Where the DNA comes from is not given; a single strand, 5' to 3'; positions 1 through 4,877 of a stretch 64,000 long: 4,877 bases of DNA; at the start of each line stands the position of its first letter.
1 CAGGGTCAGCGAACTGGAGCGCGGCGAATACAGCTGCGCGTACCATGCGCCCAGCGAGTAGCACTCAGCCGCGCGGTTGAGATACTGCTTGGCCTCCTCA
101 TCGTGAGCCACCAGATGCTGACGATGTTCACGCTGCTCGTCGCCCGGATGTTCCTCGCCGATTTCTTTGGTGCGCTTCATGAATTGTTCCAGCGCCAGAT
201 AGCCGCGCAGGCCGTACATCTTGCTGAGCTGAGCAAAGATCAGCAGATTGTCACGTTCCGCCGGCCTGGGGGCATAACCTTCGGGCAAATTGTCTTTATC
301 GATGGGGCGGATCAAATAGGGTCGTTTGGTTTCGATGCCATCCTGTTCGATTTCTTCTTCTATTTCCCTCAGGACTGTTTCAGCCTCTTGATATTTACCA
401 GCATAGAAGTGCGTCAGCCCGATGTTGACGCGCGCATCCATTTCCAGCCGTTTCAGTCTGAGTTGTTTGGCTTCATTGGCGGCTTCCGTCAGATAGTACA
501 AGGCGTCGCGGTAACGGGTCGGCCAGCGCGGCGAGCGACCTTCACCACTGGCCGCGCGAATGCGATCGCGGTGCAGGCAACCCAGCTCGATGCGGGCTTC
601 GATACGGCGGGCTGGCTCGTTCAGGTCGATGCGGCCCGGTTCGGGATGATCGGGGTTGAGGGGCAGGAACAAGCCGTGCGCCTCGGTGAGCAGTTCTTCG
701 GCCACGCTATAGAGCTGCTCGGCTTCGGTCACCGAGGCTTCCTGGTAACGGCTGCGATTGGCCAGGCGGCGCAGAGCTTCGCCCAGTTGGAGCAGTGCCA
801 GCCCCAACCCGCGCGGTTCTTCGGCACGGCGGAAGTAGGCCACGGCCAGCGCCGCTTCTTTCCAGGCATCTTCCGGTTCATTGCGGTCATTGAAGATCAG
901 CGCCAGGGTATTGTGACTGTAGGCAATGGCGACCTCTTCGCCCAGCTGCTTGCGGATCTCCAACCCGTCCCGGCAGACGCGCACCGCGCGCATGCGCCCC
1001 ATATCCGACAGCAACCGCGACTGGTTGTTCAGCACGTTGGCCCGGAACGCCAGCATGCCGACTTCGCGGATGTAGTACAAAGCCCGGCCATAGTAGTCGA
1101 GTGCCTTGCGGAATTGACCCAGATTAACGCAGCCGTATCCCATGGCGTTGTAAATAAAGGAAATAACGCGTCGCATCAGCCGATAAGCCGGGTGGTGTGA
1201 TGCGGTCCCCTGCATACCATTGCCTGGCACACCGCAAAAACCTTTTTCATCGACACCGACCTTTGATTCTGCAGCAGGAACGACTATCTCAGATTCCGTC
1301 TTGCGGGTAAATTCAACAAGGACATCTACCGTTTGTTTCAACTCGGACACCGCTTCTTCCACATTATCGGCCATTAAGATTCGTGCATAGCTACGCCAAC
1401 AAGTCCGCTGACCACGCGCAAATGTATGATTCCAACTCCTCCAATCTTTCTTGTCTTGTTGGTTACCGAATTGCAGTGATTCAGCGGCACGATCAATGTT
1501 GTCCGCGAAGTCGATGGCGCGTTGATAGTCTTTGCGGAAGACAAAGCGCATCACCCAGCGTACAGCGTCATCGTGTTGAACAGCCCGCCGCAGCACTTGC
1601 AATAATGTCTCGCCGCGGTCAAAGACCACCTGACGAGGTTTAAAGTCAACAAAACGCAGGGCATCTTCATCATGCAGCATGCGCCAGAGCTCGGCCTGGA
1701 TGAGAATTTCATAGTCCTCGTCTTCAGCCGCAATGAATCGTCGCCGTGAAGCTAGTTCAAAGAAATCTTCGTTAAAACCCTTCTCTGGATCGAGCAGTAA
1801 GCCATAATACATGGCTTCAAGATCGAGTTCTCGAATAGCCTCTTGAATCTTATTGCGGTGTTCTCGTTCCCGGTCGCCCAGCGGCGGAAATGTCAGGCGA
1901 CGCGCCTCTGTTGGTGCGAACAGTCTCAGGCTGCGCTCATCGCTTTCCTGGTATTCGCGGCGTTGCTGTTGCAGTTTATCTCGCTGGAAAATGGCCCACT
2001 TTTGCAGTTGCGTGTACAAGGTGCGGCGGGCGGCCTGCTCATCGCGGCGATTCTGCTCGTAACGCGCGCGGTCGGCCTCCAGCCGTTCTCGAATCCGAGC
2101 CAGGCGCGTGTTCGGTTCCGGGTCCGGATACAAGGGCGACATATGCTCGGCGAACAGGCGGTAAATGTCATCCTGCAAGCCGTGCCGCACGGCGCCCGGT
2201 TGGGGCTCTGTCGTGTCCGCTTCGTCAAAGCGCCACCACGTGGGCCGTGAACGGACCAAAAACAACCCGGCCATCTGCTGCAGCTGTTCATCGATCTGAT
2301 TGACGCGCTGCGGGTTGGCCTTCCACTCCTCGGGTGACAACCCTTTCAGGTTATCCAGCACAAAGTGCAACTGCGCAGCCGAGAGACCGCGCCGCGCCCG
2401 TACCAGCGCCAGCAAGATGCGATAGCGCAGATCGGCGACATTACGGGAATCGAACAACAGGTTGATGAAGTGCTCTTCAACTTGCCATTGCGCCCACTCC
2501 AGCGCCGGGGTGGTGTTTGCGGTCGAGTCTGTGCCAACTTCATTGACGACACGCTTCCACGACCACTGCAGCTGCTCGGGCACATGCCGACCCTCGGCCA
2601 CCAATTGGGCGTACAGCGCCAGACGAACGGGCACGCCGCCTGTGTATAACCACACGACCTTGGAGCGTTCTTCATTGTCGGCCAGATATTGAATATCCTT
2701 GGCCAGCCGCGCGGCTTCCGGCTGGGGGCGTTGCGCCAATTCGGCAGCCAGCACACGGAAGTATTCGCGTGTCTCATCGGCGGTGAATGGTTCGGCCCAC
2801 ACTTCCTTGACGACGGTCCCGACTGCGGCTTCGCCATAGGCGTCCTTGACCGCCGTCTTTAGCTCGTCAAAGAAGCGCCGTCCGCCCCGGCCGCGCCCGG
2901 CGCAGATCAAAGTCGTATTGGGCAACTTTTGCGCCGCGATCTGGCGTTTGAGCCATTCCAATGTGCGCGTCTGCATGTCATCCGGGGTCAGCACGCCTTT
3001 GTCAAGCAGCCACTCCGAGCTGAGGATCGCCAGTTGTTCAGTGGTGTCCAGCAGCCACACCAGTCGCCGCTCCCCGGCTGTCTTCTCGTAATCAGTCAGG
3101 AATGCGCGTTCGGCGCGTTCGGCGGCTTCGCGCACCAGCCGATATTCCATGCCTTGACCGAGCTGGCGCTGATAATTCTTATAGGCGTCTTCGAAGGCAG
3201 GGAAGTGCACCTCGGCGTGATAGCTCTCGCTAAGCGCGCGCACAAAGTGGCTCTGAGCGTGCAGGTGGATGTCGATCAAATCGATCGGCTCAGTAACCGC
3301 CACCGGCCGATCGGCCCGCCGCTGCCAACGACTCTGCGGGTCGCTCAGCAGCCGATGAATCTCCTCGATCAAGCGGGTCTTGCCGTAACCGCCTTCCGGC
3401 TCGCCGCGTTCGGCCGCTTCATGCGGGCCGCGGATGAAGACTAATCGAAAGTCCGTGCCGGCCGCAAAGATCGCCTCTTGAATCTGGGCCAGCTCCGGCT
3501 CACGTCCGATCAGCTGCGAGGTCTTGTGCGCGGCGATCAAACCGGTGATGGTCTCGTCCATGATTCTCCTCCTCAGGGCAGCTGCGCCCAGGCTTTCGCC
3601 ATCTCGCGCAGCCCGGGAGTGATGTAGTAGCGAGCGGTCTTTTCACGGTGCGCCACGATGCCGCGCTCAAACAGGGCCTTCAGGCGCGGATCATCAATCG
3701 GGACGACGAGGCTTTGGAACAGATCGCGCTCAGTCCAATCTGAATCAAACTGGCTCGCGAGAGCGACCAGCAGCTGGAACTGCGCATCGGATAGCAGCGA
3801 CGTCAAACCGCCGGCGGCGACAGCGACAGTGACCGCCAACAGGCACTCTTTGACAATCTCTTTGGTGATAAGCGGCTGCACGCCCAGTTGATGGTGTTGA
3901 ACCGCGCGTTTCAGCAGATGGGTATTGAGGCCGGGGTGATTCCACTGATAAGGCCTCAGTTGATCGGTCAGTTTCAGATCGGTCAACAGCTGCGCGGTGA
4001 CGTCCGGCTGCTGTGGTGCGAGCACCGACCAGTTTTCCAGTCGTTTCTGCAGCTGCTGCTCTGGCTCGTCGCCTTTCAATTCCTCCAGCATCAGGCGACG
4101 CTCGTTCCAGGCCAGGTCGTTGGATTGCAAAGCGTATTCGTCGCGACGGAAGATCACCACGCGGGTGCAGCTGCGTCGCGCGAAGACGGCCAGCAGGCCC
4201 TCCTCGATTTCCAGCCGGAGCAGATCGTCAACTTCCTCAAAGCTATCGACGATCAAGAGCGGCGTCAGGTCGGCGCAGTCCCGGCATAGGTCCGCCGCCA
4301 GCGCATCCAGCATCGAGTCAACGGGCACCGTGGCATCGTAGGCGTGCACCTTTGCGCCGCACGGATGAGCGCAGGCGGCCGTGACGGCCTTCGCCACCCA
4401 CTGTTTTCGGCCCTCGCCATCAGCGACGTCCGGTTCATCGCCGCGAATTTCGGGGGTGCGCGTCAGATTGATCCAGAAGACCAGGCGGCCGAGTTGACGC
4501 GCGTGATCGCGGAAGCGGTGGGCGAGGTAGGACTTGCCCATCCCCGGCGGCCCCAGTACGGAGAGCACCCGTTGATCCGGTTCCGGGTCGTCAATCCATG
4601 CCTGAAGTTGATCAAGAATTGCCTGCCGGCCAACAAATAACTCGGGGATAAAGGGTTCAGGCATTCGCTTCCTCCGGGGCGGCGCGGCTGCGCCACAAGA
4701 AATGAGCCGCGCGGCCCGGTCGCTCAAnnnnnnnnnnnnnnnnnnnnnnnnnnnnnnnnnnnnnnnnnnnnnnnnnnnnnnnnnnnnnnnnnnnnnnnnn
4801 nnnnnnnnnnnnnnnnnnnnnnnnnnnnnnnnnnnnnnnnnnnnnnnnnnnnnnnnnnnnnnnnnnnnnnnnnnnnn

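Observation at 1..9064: Operon of five consecutive P-loop NTPases (three AAA+-like paralogues and two STAND modules) with no visible effector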

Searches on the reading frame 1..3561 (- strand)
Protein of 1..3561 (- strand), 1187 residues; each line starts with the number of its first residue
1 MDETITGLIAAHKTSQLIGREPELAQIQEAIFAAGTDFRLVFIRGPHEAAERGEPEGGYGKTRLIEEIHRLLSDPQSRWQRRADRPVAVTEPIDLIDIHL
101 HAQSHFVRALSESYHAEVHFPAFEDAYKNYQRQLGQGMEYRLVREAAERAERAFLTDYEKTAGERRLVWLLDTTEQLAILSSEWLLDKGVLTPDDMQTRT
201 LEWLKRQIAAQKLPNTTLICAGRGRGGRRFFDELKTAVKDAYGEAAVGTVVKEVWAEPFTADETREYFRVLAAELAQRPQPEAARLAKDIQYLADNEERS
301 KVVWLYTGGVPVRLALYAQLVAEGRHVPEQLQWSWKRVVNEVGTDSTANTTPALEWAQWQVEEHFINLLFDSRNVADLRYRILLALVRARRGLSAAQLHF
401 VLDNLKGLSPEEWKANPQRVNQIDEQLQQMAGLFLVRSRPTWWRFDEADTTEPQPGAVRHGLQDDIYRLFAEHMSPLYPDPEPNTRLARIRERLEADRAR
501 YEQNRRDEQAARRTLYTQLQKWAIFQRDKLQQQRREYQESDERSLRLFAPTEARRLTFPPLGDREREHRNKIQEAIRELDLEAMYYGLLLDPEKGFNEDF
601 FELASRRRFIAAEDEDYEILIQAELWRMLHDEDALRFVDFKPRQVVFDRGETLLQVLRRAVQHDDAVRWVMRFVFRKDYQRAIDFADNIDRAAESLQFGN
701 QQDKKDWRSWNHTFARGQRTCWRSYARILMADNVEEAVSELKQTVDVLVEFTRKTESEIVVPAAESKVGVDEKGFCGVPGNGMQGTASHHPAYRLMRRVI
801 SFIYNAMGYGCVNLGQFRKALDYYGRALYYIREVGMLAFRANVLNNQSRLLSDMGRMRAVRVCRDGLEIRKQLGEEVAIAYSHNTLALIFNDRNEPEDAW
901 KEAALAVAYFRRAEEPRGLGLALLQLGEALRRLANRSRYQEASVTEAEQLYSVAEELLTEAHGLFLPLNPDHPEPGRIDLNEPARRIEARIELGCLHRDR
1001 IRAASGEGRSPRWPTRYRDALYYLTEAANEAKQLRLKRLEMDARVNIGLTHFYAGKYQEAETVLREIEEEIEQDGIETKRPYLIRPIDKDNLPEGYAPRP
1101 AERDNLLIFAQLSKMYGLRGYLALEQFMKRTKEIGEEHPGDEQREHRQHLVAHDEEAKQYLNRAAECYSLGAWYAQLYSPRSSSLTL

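Call 8: search_protein_families(library=pfam, proteins=[window:1-3561:-], max_evalue=1)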
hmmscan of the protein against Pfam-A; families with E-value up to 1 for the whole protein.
window:1-3561:- (1187 aa): 6 families
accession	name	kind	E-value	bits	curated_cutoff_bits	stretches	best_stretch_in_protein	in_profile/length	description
PF01535.26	PPR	-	0.0082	16.8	25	0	803-825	2-24/31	PPR repeat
PF13424.12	TPR_12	-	0.016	15.8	30.1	2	803-858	5-62/77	Tetratricopeptide repeat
PF07719.23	TPR_2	-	0.052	14.1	27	1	803-828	3-28/34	Tetratricopeptide repeat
PF13191.12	AAA_16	-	0.067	14.1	32.6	1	16-118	1-82/167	AAA ATPase domain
PF00515.34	TPR_1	-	0.078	13.3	27.8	1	803-828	3-28/34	Tetratricopeptide repeat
PF13374.12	TPR_10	-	0.2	12.1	27.5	1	1042-1066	3-27/42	Tetratricopeptide repeat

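Call 9: search_protein_families(library=padloc, proteins=[window:1-3561:-], max_evalue=1)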
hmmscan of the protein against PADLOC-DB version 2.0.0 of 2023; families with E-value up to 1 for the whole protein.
window:1-3561:- (1187 aa): 0 families

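Call 11: search_protein_families(library=ncbifam, proteins=[window:1-3561:-], max_evalue=1)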
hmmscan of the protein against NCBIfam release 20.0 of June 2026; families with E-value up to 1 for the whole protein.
window:1-3561:- (1187 aa): 4 families
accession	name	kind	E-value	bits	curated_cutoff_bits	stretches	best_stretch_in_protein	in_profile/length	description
NF053520.1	HK_Porph_FimS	equivalog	0.00017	20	600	1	798-899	161-263/618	sensor histidine kinase FimS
NF058541.1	SusR_regulator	equivalog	0.0076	15.5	480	1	1019-1071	60-112/515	SusR family glycan utilization regulator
TIGR00756.2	PPR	repeat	0.06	13.5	20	0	803-825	2-24/35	pentatricopeptide repeat protein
NF002016.0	PRK00823.1-1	equivalog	0.062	13.4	133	0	660-695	35-70/113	4a-hydroxytetrahydrobiopterin dehydratase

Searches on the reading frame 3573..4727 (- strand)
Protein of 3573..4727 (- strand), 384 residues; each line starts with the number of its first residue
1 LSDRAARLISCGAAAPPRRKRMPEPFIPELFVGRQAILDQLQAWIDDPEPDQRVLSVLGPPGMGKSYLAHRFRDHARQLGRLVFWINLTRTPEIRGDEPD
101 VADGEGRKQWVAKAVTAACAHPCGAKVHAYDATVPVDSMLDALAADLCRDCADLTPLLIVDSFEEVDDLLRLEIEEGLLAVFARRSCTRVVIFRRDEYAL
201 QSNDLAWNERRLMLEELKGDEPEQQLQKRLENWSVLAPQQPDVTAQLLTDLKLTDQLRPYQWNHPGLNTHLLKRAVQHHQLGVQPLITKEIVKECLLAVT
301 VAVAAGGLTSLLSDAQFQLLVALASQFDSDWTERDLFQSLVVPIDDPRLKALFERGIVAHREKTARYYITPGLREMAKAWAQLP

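Call 8: search_protein_families(library=pfam, proteins=[window:3573-4727:-], max_evalue=1)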
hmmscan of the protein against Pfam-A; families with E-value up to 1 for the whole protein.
window:3573-4727:- (384 aa): 13 families
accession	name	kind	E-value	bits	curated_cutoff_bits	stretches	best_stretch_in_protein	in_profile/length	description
PF13191.12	AAA_16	-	7.8e-08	33.4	32.6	1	31-168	2-146/167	AAA ATPase domain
PF20703.3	nSTAND1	-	2.2e-05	24.7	27.1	1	29-251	14-219/379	Novel STAND NTPase 1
PF13401.12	AAA_22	-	0.0001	23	27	1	52-174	5-100/130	AAA domain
PF24883.2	NPHP3_N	-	0.00013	22.6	24.8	1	40-82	11-52/164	Nephrocystin 3, N-terminal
PF05729.18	NACHT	-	0.00037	20.8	26.7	1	53-93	1-47/167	NACHT domain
PF05621.17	TniB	-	0.0031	17.4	22.4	1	35-76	17-59/189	Bacterial TniB protein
PF07728.20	AAA_5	-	0.0065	16.9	22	1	57-118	4-63/139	AAA domain (dynein-related subfamily)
PF13481.12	AAA_25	-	0.014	15.4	27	1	34-165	15-154/195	AAA domain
PF01637.24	ATPase_2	-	0.016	15.5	33.2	1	31-165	1-121/225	ATPase domain predominantly from Archaea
PF00931.28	NB-ARC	-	0.027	14.2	23.5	1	35-88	2-57/248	NB-ARC domain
PF06309.17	Torsin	-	0.044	14.3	27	1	34-76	34-77/127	Torsin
PF01695.23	IstB_IS21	-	0.057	13.3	24.1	1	55-90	95-130/238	IstB-like ATP binding protein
PF03029.23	ATP_bind_1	-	0.095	12.9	27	1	57-88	1-32/240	Conserved hypothetical ATP binding protein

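Call 9: search_protein_families(library=padloc, proteins=[window:3573-4727:-], max_evalue=1)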
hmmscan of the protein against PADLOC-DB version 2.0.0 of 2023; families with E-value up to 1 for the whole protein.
window:3573-4727:- (384 aa): 1 family
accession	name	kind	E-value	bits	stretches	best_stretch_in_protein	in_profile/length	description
PDLC04140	mad8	-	0.041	11.4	1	44-72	19-47/314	mads_8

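Call 11: search_protein_families(library=ncbifam, proteins=[window:3573-4727:-], max_evalue=1)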
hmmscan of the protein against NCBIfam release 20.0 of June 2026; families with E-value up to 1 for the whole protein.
window:3573-4727:- (384 aa): 7 families
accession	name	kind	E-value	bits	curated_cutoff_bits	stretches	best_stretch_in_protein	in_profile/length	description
TIGR03420.1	DnaA_homol_Hda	equivalog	0.001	18.7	194.8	1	34-95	22-81/226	DnaA regulatory inactivator Hda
TIGR00635.1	ruvB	equivalog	0.0066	15.5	299.05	1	31-70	6-48/305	Holliday junction branch migration DNA helicase RuvB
NF038214.1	IS21_help_AAA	equivalog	0.01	15.5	200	1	52-89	90-127/232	IS21-like element helper ATPase IstB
NF010340.0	PRK13768.1-2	equivalog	0.046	13.5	293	1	54-101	5-52/265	GTPase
NF006743.0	PRK09270.1-2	equivalog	0.072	12.1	227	1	50-76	26-52/217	nucleoside/nucleotide kinase family protein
NF000868.0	PRK00080.1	equivalog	0.14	11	282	0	31-70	27-69/330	Holliday junction branch migration DNA helicase RuvB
NF003233.0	PRK04195.2-3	equivalog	0.15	10.8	471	1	32-70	16-56/504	replication factor C large subunit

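Call 48: search_solved_structures(query=A3, max_evalue=1)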
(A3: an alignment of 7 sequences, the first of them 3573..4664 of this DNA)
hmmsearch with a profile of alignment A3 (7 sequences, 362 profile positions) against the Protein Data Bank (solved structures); distinct sequences matched with E-value up to 1: 304 (the best 60 are shown).
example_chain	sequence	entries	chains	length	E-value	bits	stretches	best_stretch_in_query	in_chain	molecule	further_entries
3cmu_A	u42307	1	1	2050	2e-12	50.1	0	30-71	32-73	Protein recA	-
3cmt_A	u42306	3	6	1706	2.7e-10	43.1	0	30-71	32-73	Protein recA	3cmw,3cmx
3cmv_A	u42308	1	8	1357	4.7e-08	35.7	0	30-71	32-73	Protein recA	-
7n6g_6M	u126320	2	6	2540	1.4e-06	30.9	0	28-61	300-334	FAP42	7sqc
6c2u_A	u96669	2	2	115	2.9e-05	26.5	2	32-66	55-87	phosphate-loop protein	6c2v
9jix_A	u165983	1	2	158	0.00017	24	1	36-141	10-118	De Novo Designed ATPase, PL2x4_2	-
5oql_Z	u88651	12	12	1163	0.00037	22.9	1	29-59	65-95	Bms1 | Bms1-type G domain-containing protein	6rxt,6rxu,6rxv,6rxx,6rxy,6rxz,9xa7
3pxi_A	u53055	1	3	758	0.00069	22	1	37-112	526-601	Negative regulator of genetic competence ClpC/MecB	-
5zxd_A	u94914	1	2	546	0.001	21.4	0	36-56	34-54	ATP-binding cassette sub-family F member 1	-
9nlj_U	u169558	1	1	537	0.0012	21.2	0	36-72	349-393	Uup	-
1yqt_A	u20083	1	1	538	0.0014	21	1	33-54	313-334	RNase l inhibitor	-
5yv5_A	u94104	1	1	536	0.0014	21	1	33-54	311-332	ATPase RIL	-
6oje_A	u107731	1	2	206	0.0016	20.8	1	30-163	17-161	Leucine-rich repeat serine/threonine-protein kinase 2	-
3j15_B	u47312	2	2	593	0.0019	20.5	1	31-54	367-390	ABC transporter ATP-binding protein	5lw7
3bk7_A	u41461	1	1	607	0.002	20.5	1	31-54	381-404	ABC transporter ATP-binding protein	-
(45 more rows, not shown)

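Call 73: find_homologous_proteins(query=window:3573-4664:-, max_evalue=0.00001)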
Query window:3573-4664:- (363 aa): 9 proteins with E <= 0.00001 among 8000 candidates.
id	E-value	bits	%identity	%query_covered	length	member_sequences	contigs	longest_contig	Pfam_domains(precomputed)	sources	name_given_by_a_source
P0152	1.0e-231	786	96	100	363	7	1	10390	PF13191.13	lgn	-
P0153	1.5e-211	720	88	100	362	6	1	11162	PF05729.19,PF13401.13,PF13191.13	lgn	-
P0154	1.3e-106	374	51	100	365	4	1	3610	PF05729.19,PF13191.13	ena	-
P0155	1.1e-91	325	47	100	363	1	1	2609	PF24883.3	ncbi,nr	ncbi:MAG TPA: hypothetical protein VLG46_17490 [Anaerolineae bacterium]|nr:hypothetical protein [Ana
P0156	2.4e-79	285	41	100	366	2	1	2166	PF13401.13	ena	-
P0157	9.5e-79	283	43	100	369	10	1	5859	PF24883.3,PF13401.13,PF20703.4,PF13191.13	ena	-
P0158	1.8e-72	262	40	100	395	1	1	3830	PF13401.13,PF13191.13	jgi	jgi:hypothetical protein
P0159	2.5e-68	249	39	99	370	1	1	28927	PF24883.3,PF13401.13,PF20703.4,PF13191.13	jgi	jgi:hypothetical protein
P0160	4.1e-68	248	39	100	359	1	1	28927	PF13401.13,PF01637.25,PF13191.13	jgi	jgi:hypothetical protein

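Call 84: predict_structure(alignment_id=A7)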
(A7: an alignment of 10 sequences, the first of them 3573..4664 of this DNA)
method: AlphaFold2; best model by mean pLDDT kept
length: 363 residues; sequences in the alignment: 10
mean_pLDDT: 86.2   pTM: 0.84
mean pLDDT of the five models: 86.2, 86.1, 84.9, 83.6, 82.8
residues with pLDDT >= 90: 157; 70-90: 183; 50-70: 20; < 50: 3
segments of 3 or more residues with pLDDT < 50: none
pLDDT, mean of each block of 10 residues (from residue 1): 75 89 90 88 87 92 89 83 88 94 92 92 94 93 83 92 93 82 90 82 85 82 71 72 79 87 88 84 60 94 90 93 92 85 85 89 83
secondary structure, 60 per line:
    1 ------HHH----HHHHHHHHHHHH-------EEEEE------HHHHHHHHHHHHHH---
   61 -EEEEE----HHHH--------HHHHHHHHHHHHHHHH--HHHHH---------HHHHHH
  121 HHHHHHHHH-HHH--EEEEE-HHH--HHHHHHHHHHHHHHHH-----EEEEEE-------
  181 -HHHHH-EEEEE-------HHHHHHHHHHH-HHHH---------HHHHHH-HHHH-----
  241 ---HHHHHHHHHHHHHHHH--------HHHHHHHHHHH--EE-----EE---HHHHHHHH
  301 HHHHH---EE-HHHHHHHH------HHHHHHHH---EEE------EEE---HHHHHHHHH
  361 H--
elements in order: H14-25 E33-37 H44-57 E62-66 H71-74 H83-98 H101-105 H115-129 E136-140 H147-162 E168-173 H182-186 E188-192 H200-210 H212-215 H225-230 H232-235 H244-259 H268-278 H293-305 H312-319 H326-333 E337-339 E346-348 H352-361

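Call 88: fold_search(model_id=the predicted structure, library=pdb)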
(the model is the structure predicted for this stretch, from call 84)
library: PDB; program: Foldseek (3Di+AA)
matches with E <= 10: 1620; with E <= 0.001: 177
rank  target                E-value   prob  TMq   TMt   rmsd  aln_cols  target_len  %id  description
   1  1fnn_A                1.5e-08  1.00  0.42  0.41  13.8       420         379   15  CRYSTAL STRUCTURE OF CDC6P FROM PYROBACULUM AEROPHILUM (released 2000-10-04)
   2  2a5y_C                3.4e-08  1.00  0.48  0.47   8.3       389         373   13  Structure of a CED-4/CED-9 complex (released 2005-10-11)
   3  8bv0_A                4.2e-08  1.00  0.45  0.47  15.1       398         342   14  Binary complex between the NB-ARC domain from the Tomato immune receptor NRC1 and the SPRY domain-containing effector  (released 2022-12-21)
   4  4m9s_A                5.8e-08  1.00  0.50  0.38   7.9       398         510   14  crystal structure of CED-4 bound CED-3 fragment (released 2013-10-23)
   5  8jol_B                6.5e-08  1.00  0.47  0.37   8.2       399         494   14  cryo-EM structure of the CED-4/CED-3 holoenzyme (released 2023-06-28)
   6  3lqq_B                6.5e-08  1.00  0.46  0.36   8.3       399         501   15  Structure of the CED-4 Apoptosome (released 2010-04-28)
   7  3lqq_A                6.5e-08  1.00  0.46  0.36   8.3       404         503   15  Structure of the CED-4 Apoptosome (released 2010-04-28)
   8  7dfv_A                2.2e-07  1.00  0.47  0.36   8.2       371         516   14  Cryo-EM structure of plant NLR RPP1 tetramer core part (released 2020-12-16)
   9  2a5y_B                2.4e-07  1.00  0.50  0.38   8.3       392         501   14  Structure of a CED-4/CED-9 complex (released 2005-10-11)
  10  7jlv_A                3.0e-07  1.00  0.48  0.42   7.7       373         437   16  Structure of the activated Roq1 resistosome directly recognizing the pathogen effector XopQ (released 2020-12-02)
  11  9ria_B                3.2e-07  1.00  0.47  0.24   8.0       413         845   15  Cryo-EM structure of tomato NRC3-AVRcap1b complex (released 2025-07-23)
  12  8jns_D                3.2e-07  1.00  0.46  0.43   8.3       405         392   14  cryo-EM structure of a CED-4 hexamer (released 2023-06-28)
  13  1z6t_B                3.9e-07  1.00  0.38  0.25  16.1       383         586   16  Structure of the apoptotic protease-activating factor 1 bound to ADP (released 2005-04-19)
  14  6j5t_C                4.6e-07  1.00  0.49  0.26   8.0       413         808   12  Reconstitution and structure of a plant NLR resistosome conferring immunity (released 2019-03-20)
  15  9ria_A                4.9e-07  1.00  0.51  0.25   7.7       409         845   13  Cryo-EM structure of tomato NRC3-AVRcap1b complex (released 2025-07-23)
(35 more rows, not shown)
